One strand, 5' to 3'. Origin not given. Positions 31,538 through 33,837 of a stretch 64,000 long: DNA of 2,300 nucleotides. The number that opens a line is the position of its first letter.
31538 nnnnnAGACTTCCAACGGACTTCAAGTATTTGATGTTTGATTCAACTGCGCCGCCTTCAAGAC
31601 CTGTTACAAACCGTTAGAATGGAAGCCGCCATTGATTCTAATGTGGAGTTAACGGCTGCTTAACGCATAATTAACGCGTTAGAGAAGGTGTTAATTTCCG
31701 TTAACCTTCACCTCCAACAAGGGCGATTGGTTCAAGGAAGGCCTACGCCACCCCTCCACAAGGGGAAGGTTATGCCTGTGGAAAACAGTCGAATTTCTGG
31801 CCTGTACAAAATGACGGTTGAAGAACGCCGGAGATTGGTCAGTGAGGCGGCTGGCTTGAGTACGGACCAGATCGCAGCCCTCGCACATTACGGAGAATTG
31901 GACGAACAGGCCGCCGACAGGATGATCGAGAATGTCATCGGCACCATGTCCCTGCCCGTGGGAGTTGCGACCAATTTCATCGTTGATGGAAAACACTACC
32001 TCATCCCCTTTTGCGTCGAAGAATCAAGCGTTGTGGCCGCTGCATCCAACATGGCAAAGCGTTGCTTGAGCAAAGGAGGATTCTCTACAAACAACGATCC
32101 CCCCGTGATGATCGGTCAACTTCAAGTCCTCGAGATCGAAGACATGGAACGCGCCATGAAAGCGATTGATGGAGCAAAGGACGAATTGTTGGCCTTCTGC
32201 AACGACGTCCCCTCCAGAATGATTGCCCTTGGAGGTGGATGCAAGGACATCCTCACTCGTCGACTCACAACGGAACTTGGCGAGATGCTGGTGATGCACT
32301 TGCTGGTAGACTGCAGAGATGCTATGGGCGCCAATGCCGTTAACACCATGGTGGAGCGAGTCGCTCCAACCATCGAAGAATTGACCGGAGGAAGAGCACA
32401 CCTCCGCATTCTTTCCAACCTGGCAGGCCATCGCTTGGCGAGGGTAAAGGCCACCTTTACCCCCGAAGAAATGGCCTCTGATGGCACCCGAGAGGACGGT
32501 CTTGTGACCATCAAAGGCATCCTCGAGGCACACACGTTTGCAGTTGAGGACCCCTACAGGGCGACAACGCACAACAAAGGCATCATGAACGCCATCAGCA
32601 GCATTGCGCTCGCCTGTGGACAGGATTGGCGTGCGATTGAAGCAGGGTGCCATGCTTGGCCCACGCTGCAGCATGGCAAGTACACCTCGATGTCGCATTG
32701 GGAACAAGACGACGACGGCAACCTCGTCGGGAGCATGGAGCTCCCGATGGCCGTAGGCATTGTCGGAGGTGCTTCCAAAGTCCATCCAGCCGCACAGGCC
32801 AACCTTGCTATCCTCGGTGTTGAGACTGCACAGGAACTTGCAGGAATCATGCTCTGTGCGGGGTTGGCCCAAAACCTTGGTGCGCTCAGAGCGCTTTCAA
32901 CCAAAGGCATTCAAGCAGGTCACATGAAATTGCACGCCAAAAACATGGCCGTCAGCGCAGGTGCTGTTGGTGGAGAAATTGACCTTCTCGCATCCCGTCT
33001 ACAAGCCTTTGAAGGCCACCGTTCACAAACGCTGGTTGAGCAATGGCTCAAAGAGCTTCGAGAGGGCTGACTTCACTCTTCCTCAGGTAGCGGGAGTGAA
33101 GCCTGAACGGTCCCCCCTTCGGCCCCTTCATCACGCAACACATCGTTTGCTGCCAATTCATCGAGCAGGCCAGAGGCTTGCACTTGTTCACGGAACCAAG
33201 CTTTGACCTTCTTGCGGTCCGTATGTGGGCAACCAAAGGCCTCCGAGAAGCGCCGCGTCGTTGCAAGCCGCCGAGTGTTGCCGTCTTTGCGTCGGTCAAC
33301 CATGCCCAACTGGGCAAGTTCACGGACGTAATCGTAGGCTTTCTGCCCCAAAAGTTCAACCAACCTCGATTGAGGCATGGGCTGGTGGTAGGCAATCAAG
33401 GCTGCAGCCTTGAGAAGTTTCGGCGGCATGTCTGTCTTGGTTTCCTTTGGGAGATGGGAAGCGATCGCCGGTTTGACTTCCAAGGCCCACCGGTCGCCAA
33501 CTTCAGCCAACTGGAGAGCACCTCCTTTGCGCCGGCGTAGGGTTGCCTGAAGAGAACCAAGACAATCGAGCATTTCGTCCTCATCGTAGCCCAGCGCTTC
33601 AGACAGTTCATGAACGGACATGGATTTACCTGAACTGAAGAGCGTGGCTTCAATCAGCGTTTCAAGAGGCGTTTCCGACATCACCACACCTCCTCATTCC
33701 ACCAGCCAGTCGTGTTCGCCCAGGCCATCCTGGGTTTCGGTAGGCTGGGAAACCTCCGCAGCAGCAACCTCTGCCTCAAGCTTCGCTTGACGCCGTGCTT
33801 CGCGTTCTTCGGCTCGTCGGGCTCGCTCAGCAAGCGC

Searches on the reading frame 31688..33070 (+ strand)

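Call 27: search_protein_families(library=pfam, proteins=[window:31688-33070:+], max_evalue=0.001)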
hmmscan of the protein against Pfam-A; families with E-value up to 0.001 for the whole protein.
window:31688-33070:+ (460 aa): 1 family
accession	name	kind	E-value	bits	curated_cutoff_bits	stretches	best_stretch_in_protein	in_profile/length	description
PF00368.23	HMG-CoA_red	-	1.3e-103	347.3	27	1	44-417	2-368/368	Hydroxymethylglutaryl-coenzyme A reductase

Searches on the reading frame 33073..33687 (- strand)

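Call 27: search_protein_families(library=pfam, proteins=[window:33073-33687:-], max_evalue=0.001)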
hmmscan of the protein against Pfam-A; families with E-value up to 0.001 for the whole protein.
window:33073-33687:- (204 aa): 1 family
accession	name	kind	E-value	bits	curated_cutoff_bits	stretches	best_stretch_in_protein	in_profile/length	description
PF04079.22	SMC_ScpB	-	6.4e-26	91.3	27.4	1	11-155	2-153/160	Segregation and condensation complex subunit ScpB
